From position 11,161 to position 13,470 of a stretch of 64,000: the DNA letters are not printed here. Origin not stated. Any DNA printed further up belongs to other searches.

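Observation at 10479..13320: Split bacterial NLR: PNP-fold nucleosidase effector gene followed by a STAND-HEAT NTPase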

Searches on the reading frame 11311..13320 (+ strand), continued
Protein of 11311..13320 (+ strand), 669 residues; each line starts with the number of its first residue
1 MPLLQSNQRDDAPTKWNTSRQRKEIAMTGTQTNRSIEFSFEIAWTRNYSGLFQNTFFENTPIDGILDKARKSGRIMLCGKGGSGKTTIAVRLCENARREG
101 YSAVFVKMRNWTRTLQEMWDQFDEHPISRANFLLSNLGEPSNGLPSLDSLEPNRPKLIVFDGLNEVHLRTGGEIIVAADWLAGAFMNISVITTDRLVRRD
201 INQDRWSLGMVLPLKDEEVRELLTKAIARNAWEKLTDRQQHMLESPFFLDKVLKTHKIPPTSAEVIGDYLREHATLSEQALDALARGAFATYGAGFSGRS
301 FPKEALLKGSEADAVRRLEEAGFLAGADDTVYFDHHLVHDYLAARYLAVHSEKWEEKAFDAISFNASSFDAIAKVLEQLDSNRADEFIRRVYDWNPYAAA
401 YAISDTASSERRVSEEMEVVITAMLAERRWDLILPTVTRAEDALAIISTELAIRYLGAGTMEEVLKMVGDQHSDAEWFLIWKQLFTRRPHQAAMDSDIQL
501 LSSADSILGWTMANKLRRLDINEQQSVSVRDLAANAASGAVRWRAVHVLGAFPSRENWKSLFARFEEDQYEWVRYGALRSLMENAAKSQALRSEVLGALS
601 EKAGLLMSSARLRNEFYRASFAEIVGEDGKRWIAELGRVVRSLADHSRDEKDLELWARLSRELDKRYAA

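Call 95: find_encoding_contigs(protein=P0187, flank=5000, max_places=2)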
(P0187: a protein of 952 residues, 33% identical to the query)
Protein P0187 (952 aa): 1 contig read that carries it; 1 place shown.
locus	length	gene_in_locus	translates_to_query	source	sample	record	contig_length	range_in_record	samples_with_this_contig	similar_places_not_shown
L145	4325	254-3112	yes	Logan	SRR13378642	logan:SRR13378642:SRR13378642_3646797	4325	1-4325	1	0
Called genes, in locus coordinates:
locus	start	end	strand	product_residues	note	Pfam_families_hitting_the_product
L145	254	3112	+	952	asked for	PF01048:PNP_UDP_1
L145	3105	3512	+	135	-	PF00383:dCMP_cyt_deam_1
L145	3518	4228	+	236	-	PF00730:HhH-GPD, PF00633:HHH (weak)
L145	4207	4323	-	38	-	?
